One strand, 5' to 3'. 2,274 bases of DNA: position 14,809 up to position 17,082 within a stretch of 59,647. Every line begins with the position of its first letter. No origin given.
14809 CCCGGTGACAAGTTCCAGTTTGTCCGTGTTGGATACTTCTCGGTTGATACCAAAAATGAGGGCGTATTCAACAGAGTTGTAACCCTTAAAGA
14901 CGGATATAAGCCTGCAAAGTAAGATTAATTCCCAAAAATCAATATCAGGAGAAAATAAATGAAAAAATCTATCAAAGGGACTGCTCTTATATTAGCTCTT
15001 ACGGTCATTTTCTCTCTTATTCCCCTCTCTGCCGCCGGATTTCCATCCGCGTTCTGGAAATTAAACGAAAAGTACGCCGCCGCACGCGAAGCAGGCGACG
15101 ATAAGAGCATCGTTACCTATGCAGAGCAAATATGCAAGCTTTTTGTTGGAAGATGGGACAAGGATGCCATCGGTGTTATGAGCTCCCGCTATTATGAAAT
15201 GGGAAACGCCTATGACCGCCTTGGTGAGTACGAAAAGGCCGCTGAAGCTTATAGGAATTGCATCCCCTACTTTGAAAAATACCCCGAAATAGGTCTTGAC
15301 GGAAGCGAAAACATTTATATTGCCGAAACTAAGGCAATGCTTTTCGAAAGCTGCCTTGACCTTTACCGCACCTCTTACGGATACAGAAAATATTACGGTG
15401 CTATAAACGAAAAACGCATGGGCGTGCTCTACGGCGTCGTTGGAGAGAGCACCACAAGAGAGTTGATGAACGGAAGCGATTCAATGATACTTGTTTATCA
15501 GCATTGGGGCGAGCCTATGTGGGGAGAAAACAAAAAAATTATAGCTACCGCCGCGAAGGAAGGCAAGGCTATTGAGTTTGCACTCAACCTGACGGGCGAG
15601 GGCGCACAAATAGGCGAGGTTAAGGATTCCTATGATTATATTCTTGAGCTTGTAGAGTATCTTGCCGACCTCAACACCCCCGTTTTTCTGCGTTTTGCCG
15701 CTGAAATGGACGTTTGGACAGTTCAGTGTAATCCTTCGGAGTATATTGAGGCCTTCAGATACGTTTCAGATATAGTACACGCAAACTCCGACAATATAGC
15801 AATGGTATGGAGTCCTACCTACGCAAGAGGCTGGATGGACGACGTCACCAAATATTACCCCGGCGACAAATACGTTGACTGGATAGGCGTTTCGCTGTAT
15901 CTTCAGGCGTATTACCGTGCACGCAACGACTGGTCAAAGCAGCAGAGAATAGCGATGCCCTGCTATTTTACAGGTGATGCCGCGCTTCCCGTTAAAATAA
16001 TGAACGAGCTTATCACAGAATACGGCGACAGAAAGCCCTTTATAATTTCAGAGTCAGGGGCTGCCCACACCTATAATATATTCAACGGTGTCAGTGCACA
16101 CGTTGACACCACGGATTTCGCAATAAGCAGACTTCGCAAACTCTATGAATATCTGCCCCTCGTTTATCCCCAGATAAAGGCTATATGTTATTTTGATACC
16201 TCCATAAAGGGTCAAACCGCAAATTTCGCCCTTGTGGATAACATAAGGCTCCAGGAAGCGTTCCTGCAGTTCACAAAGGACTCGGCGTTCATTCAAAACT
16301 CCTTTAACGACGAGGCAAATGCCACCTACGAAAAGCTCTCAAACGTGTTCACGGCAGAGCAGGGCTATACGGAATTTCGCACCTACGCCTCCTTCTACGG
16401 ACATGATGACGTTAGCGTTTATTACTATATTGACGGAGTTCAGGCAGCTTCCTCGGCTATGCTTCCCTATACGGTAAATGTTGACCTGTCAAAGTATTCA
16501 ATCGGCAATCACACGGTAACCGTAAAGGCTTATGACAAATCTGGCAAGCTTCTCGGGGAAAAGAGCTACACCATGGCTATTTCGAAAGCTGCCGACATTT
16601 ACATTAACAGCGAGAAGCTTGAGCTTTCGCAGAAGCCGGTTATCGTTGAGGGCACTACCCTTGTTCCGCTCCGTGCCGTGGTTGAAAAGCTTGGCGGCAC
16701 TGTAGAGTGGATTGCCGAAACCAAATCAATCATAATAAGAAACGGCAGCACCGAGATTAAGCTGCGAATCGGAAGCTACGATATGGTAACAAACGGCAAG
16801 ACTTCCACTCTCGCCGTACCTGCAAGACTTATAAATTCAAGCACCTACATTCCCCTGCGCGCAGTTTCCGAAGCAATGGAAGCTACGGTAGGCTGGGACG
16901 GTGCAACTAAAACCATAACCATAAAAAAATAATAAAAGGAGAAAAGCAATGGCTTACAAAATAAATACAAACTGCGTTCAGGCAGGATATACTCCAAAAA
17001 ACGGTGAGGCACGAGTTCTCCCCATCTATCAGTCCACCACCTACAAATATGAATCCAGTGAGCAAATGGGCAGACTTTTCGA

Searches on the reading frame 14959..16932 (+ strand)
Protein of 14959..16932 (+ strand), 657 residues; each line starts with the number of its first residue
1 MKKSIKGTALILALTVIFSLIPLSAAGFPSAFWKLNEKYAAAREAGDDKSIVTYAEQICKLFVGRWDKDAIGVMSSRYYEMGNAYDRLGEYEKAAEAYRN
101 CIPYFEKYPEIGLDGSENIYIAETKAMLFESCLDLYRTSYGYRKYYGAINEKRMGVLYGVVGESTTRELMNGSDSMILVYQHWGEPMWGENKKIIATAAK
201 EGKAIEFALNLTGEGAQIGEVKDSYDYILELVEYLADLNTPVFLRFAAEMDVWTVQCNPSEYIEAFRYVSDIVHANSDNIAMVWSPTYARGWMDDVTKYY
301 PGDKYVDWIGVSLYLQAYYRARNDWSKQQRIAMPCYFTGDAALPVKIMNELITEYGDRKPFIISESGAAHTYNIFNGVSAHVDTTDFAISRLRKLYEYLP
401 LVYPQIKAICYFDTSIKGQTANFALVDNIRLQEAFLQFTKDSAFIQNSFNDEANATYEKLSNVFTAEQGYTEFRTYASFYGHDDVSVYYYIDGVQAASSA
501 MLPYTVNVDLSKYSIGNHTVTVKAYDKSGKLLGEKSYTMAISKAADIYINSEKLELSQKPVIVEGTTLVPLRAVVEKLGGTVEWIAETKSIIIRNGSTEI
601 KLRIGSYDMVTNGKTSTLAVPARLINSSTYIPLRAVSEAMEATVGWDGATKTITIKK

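Call 54: search_protein_families(library=pfam, proteins=[window:14959-16932:+], max_evalue=0.00001)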
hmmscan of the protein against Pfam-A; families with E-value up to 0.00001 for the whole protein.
window:14959-16932:+ (657 aa): 2 families
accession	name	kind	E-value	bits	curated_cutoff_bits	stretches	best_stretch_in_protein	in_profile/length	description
PF07833.16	Cu_amine_oxidN1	-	8.7e-34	116.2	24.2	1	549-655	2-108/108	Copper amine oxidase N-terminal domain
PF02156.21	Glyco_hydro_26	-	8.3e-11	42.2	20.2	1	177-380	92-299/311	Glycosyl hydrolase family 26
